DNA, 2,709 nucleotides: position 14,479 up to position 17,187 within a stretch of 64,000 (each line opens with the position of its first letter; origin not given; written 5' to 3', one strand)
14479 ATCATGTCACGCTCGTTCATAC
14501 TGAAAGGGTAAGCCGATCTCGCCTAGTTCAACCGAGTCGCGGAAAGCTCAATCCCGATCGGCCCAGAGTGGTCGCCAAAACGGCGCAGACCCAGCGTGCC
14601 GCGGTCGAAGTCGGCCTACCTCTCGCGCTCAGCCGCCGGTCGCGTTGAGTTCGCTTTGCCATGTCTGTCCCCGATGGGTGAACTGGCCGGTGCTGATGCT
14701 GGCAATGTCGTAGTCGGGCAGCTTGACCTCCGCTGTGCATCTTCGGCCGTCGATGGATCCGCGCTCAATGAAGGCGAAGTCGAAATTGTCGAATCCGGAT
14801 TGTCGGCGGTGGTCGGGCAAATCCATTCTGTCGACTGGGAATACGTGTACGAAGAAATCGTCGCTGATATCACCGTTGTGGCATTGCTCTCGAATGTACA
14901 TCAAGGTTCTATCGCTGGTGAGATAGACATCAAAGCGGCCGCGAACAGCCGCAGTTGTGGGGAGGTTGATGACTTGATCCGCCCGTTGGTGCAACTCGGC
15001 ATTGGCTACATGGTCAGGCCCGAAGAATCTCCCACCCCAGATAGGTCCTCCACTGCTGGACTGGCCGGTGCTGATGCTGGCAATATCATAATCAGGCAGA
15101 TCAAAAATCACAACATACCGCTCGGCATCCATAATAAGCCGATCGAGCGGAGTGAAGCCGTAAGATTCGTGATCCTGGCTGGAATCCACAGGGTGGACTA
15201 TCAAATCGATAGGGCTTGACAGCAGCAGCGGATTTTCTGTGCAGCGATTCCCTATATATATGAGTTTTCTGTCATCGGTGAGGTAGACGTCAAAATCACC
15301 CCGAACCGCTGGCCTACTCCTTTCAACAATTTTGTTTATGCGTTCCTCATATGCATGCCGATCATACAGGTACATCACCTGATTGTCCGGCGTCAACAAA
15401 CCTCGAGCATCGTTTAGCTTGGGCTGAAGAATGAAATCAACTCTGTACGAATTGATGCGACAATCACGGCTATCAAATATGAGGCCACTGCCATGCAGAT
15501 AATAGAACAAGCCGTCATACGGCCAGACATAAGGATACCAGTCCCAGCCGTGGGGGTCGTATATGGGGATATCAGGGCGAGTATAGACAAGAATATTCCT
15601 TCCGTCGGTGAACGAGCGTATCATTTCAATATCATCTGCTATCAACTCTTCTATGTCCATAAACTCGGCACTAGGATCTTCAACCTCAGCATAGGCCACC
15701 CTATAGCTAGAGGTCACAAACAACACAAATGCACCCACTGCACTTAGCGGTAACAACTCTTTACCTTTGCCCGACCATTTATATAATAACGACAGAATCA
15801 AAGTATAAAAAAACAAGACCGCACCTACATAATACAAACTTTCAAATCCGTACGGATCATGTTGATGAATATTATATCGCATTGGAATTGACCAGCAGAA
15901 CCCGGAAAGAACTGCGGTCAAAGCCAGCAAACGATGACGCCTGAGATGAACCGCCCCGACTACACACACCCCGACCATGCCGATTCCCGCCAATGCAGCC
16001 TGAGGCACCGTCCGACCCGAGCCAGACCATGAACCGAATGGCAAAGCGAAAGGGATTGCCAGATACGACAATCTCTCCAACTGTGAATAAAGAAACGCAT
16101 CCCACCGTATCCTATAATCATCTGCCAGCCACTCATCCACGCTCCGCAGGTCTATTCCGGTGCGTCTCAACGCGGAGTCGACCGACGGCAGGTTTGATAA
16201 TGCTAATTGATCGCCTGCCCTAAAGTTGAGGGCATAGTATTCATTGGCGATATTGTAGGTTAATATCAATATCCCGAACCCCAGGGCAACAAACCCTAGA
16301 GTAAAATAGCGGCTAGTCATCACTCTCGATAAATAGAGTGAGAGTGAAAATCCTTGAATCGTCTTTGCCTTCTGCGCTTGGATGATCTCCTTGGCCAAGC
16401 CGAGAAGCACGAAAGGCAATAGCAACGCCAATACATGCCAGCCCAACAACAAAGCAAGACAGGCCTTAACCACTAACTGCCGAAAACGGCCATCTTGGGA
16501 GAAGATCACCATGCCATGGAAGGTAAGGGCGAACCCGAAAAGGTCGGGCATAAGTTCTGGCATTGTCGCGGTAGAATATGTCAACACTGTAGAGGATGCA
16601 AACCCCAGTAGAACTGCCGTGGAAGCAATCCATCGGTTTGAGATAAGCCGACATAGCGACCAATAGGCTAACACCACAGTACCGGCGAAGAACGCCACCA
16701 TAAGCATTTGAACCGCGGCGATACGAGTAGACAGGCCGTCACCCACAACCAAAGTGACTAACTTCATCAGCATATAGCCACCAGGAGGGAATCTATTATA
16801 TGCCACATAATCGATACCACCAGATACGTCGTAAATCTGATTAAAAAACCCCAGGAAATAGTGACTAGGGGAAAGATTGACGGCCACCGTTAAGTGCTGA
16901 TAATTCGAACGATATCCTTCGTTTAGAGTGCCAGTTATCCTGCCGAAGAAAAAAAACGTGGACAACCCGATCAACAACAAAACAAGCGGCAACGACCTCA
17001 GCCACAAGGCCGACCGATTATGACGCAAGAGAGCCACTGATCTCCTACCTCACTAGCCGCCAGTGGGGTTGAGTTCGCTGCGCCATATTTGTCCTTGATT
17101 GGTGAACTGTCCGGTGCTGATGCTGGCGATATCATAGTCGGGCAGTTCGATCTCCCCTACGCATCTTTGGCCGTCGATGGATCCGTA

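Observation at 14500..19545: Low-GC island: two tandem paralogous ~800-aa polytopic membrane proteins of unknown function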

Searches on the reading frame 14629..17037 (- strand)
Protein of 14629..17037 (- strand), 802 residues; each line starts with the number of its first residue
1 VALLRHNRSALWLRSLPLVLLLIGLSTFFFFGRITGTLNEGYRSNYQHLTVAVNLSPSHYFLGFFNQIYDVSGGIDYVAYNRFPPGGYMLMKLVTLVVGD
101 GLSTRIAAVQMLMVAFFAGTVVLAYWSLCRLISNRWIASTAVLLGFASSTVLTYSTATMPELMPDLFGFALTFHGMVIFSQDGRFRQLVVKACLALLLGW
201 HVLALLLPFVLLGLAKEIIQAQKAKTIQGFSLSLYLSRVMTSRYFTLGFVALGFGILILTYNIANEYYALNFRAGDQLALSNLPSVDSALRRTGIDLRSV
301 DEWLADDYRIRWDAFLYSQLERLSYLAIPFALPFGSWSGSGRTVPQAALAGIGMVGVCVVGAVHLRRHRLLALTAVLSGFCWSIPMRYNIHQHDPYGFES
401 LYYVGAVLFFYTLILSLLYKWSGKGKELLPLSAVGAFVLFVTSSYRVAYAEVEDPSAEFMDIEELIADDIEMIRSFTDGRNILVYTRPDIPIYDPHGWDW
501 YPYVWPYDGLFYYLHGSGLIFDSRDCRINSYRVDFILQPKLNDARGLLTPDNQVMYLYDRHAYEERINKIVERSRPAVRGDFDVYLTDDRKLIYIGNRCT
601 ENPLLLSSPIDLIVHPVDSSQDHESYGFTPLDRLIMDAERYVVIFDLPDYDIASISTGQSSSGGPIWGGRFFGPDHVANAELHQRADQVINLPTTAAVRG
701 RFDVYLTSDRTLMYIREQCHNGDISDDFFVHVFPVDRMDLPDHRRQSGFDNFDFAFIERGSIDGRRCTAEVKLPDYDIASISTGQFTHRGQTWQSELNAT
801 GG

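Call 7: search_protein_families(library=pfam, proteins=[window:14629-17037:-], max_evalue=1)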
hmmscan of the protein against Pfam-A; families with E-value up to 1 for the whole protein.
window:14629-17037:- (802 aa): 2 families
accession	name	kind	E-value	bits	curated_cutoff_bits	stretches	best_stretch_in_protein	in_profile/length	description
PF12189.13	VirE1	-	0.058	13.9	25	1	614-653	23-62/63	Single-strand DNA-binding protein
PF11167.13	DUF2953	-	0.11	13.1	22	0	372-384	9-21/53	Protein of unknown function (DUF2953)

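Call 8: search_protein_families(library=ncbifam, proteins=[window:14629-17037:-], max_evalue=1)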
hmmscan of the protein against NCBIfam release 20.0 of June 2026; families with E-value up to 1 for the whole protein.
window:14629-17037:- (802 aa): 2 families
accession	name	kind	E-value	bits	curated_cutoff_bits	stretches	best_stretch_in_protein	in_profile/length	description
NF010441.0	PRK13867.1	equivalog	0.0071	16.6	116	1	617-653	26-62/65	type IV secretion system effector chaperone VirE1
NF049918.1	DesA_fam_desat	equivalog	0.51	9.4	400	1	79-122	125-168/385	DesA family fatty acid desaturase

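Call 11: find_homologous_proteins(query=window:14629-17037:-, max_evalue=0.001)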
Query window:14629-17037:- (802 aa): 349 proteins with E <= 0.001 among 8000 candidates; the best 120 are listed.
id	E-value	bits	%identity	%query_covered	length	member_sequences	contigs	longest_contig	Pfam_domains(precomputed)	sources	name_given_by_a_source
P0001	0.0e+0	1831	99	100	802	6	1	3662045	-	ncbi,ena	-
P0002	0.0e+0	1497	81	97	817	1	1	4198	-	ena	-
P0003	0.0e+0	1447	79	97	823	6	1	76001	-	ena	-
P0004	0.0e+0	1379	76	97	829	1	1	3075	-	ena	-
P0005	0.0e+0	1369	75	97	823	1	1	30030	-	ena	-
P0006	0.0e+0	1306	73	100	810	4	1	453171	-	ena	-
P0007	0.0e+0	1013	70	82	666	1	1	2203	-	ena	-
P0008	1.2e-291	988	69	76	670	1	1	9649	-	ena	-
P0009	1.9e-275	934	74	70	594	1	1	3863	-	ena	-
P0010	4.7e-236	804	52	98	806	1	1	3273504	-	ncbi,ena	-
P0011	7.0e-236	803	49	100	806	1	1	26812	-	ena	-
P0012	3.1e-235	801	51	97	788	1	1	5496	-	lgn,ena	-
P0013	1.3e-233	796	76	55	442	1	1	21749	-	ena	-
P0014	2.5e-230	785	48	97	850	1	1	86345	-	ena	-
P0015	3.3e-229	781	48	98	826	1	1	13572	-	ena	-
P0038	1.0e-214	733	46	97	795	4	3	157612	-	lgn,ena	-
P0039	3.0e-214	732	46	99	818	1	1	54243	-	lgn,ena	-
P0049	3.3e-210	719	47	97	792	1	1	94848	-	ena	-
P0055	2.4e-206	706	45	99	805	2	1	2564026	-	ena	-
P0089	2.3e-143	497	38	96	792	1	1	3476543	-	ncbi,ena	-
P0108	6.3e-137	476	37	96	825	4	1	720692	-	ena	-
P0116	3.8e-136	474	36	96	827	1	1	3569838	-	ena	-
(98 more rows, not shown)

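Call 13: find_encoding_contigs(protein=P0089, flank=10000, max_places=3)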
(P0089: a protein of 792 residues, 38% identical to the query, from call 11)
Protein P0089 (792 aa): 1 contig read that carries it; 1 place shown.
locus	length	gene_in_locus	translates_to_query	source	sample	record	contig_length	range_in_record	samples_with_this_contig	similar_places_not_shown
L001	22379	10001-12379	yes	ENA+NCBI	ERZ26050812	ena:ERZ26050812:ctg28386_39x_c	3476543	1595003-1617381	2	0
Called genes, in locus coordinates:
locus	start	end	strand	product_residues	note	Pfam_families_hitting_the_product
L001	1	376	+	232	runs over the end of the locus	PF02632:BioY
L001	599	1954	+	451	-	PF08534:Redoxin, PF00578:AhpC-TSA, PF13905:Thioredoxin_8 (weak), PF17991:Thioredoxin_10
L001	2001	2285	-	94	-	-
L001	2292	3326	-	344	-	PF01717:Meth_synt_2, PF08267:Meth_synt_1 (weak)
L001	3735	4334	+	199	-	PF02675:AdoMet_dc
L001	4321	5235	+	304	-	PF00491:Arginase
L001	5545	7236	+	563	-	PF03235:GmrSD_N, PF07510:GmrSD_C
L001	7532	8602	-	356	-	PF13506:Glyco_transf_21 (weak), PF00535:Glycos_transf_2, PF13641:Glyco_tranf_2_3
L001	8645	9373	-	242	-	PF02397:Bac_transf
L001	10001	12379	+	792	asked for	-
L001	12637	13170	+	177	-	PF02481:DNA_processg_A (weak), PF18306:LDcluster4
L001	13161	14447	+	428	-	PF03952:Enolase_N, PF00113:Enolase_C, PF13378:MR_MLE_C (weak), PF07476:MAAL_C (faint)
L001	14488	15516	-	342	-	PF01699:Na_Ca_ex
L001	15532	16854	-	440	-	PF00278:Orn_DAP_Arg_deC, PF02784:Orn_Arg_deC_N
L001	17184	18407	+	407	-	PF01018:GTP1_OBG, PF01926:MMR_HSR1, PF02421:FeoB_N, PF09269:DUF1967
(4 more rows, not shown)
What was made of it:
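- One Dehalococcoidia copy lies next to Bac_transf and GT2 (call 13).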

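Call 14: find_encoding_contigs(protein=P0010, flank=10000, max_places=3)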
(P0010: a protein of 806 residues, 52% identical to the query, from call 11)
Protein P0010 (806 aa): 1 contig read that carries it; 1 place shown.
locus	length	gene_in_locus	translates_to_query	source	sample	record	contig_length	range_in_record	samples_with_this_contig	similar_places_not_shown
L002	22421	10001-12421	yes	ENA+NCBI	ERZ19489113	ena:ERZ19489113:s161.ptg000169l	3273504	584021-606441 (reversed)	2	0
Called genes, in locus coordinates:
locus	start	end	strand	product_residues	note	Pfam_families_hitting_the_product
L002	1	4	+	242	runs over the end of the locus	PF00106:adh_short, PF08659:KR, PF13561:adh_short_C2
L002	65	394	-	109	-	PF02452:PemK_toxin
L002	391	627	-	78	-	-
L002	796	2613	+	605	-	PF00496:SBP_bac_5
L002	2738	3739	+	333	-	PF00528:BPD_transp_1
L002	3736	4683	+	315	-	PF00528:BPD_transp_1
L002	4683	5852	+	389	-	PF00005:ABC_tran, PF08352:oligo_HPY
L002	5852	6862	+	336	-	PF00005:ABC_tran, PF13304:AAA_21 (faint), PF08352:oligo_HPY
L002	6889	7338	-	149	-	-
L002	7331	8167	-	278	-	PF23441:SDR, PF00106:adh_short, PF01370:Epimerase, PF08659:KR, PF13561:adh_short_C2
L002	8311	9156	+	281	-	PF01144:CoA_trans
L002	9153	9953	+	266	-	PF01144:CoA_trans (weak)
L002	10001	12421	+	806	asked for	-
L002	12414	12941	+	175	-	PF01451:LMWPc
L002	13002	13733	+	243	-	PF11716:MDMPI_N, PF07398:MDMPI_C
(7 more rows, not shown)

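Call 21: search_solved_structures(query=A1, max_evalue=10, show_alignments=2)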
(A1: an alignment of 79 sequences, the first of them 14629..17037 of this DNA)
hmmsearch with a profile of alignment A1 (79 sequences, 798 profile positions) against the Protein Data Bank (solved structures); distinct sequences matched with E-value up to 10: 2.
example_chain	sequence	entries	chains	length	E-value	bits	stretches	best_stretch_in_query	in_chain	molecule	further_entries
1poi_A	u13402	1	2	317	0.088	13.9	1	624-696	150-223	GLUTACONATE COENZYME A-TRANSFERASE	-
9l76_C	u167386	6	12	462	0.66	11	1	170-214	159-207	NAD(P) transhydrogenase subunit beta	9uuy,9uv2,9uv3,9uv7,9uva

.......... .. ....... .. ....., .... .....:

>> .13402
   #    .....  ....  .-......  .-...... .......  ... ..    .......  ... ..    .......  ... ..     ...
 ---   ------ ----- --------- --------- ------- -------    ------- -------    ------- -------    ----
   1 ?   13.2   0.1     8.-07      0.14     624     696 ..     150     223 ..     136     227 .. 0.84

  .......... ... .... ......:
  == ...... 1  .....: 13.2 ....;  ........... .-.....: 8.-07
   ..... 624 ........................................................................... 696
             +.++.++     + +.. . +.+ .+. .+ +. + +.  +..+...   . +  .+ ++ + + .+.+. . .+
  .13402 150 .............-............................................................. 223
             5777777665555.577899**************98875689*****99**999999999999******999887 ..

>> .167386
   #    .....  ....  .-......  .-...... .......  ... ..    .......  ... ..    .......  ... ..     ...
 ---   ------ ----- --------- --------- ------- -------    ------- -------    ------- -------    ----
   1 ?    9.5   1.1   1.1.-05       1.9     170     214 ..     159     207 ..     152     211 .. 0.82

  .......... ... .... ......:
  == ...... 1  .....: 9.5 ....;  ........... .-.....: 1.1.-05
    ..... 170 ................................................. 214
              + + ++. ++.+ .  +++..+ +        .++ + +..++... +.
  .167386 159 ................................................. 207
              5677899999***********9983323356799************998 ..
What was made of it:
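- On STT3/PglB/AglB (PF02516; GT66): No PDB sequence hit (call 21).
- The PDB profile search finds nothing (call 21).
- Tried and rejected: A profile search gave only chance-level hits, such as glutaconate CoA-transferase at E 0.09 (call 21).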

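Call 22: find_related_loci(query=A1, collection=genome_contigs, flank=8000)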
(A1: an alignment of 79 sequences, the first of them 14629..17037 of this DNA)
Query A1 (802 aa) in genome_contigs; peptide patterns used: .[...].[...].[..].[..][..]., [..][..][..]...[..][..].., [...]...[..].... (x = any residue, [..] = any of these).
596 stretches matched a pattern (row limit reached: there are more); 458 encode a relative of the query (tblastn E <= 1e-3); the best 80 are kept; 75 distinct loci.
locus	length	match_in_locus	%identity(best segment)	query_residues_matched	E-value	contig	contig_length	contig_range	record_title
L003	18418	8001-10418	52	4-797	0e+0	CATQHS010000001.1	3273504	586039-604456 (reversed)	MAG: uncultured Acidimicrobiales bacterium isolate 560520c5-c18b-440b-b2bf-76b0f8004c07 genome assembly, contig: contig_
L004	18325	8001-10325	38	26-801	4e-140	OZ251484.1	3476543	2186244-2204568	MAG: Dehalococcoidia bacterium isolate ef173376-b59c-4e26-81a4-37713676cc5d genome assembly, chromosome: 1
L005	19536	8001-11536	37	47-800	2e-130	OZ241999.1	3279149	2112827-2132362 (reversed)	MAG: Dehalococcoidia bacterium isolate a94145c4-23f5-4c8d-977e-23e11a5cf2dd genome assembly, chromosome: 1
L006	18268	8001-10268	38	26-797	2e-130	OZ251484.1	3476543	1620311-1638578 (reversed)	MAG: Dehalococcoidia bacterium isolate ef173376-b59c-4e26-81a4-37713676cc5d genome assembly, chromosome: 1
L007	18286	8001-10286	38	25-797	1e-129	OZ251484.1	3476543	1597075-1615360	MAG: Dehalococcoidia bacterium isolate ef173376-b59c-4e26-81a4-37713676cc5d genome assembly, chromosome: 1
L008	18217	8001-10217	38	47-798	2e-129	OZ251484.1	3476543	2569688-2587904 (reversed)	MAG: Dehalococcoidia bacterium isolate ef173376-b59c-4e26-81a4-37713676cc5d genome assembly, chromosome: 1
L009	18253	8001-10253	37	26-797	7e-123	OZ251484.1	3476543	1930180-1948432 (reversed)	MAG: Dehalococcoidia bacterium isolate ef173376-b59c-4e26-81a4-37713676cc5d genome assembly, chromosome: 1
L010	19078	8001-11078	36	26-797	1e-122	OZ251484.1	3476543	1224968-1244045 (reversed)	MAG: Dehalococcoidia bacterium isolate ef173376-b59c-4e26-81a4-37713676cc5d genome assembly, chromosome: 1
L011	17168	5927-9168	35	47-800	1e-125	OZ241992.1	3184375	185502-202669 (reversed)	MAG: Dehalococcoidia bacterium isolate ad06a298-89b6-49a3-928e-ce4bba0dcfa3 genome assembly, chromosome: 1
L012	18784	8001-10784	35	8-802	9e-123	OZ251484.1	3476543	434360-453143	MAG: Dehalococcoidia bacterium isolate ef173376-b59c-4e26-81a4-37713676cc5d genome assembly, chromosome: 1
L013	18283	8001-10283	37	47-796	3e-121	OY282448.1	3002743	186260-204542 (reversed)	MAG: uncultured Chloroflexota bacterium genome assembly, chromosome: 1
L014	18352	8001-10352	37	1-797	5e-128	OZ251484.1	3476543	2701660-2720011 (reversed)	MAG: Dehalococcoidia bacterium isolate ef173376-b59c-4e26-81a4-37713676cc5d genome assembly, chromosome: 1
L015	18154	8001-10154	36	45-798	7e-119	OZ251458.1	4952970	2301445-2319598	MAG: Candidatus Latescibacterota bacterium isolate 0d485872-e18d-4011-b7de-a34ce824adf8 genome assembly, chromosome: 1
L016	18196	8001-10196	36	47-797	4e-118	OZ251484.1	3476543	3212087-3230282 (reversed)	MAG: Dehalococcoidia bacterium isolate ef173376-b59c-4e26-81a4-37713676cc5d genome assembly, chromosome: 1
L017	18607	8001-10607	34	49-799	2e-111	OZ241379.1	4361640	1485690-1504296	MAG: Caldilineaceae bacterium isolate c30b766d-8f23-4913-b24e-f5b6f73fed16 genome assembly, chromosome: 1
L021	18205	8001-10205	36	24-797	2e-108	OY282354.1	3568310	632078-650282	MAG: uncultured Gammaproteobacteria bacterium isolate b1fdf0bb-5270-493a-8425-87954a876b58 genome assembly, chromosome:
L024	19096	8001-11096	35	29-797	4e-105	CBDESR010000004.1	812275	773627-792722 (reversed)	MAG: Dehalococcoidia bacterium isolate 12ea5684-3b4d-425b-8812-d35473491086 genome assembly, contig: contig_4, whole gen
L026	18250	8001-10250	36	47-797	7e-105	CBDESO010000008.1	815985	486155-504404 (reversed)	MAG: Dehalococcoidia bacterium isolate 8bfb036c-3c01-4255-9848-4c90bd31c741 genome assembly, contig: contig_8, whole gen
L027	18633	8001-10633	35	26-798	2e-103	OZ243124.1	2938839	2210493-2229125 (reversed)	MAG: Nitrospirales bacterium isolate 0e0ef677-6dc8-49ba-883f-7fd47c8f42f7 genome assembly, chromosome: 1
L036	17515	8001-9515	40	44-563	1e-93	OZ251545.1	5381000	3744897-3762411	MAG: Gammaproteobacteria bacterium isolate 804a2bfb-9c7e-4e06-b795-02af6ddb82b1 genome assembly, chromosome: 1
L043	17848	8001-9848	35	26-786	2e-89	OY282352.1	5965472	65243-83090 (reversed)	MAG: uncultured Latescibacteria bacterium genome assembly, chromosome: 1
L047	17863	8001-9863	36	47-796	2e-87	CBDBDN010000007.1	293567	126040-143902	MAG: Dehalococcoidia bacterium isolate 358923a9-09b8-419b-a7c8-a792b221afc8 genome assembly, contig: contig_7, whole gen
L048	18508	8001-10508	35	48-800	1e-86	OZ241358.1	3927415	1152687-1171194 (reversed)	MAG: Candidatus Azophilus sp. isolate c4c4d012-86f2-4497-9bb6-2ec6fb926b7a genome assembly, chromosome: 1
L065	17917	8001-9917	36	25-796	2e-86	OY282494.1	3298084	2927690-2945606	MAG: uncultured Dehalococcoidia bacterium genome assembly, chromosome: 1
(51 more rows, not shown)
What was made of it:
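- The family occurs in both diderm and monoderm lineages, so its acceptor must be generic (call 22).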

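Call 27: find_encoding_contigs(protein=P0039, flank=10000, max_places=2)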
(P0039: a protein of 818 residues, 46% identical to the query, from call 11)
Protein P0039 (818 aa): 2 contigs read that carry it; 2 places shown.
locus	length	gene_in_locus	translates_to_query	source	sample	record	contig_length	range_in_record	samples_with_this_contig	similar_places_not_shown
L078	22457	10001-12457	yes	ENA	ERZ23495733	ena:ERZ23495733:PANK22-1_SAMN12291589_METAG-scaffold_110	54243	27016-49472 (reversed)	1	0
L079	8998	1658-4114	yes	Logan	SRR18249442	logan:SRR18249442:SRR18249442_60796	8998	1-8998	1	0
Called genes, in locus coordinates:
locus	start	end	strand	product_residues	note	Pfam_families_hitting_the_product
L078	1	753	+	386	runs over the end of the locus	PF00005:ABC_tran, PF08352:oligo_HPY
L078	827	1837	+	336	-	PF00005:ABC_tran, PF13401:AAA_22 (faint), PF13304:AAA_21 (weak), PF08352:oligo_HPY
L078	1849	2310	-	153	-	-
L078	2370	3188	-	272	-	PF23441:SDR (weak), PF00106:adh_short, PF01370:Epimerase (weak), PF08659:KR, PF13561:adh_short_C2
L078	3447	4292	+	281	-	PF01144:CoA_trans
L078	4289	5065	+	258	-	PF01144:CoA_trans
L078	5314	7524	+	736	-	-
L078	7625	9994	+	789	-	-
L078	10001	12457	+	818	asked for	-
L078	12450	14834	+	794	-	-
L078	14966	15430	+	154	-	PF01451:LMWPc (weak)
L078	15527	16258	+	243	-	PF11716:MDMPI_N, PF07398:MDMPI_C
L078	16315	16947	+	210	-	-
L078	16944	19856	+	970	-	PF10101:DUF2339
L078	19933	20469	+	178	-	-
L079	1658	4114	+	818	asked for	-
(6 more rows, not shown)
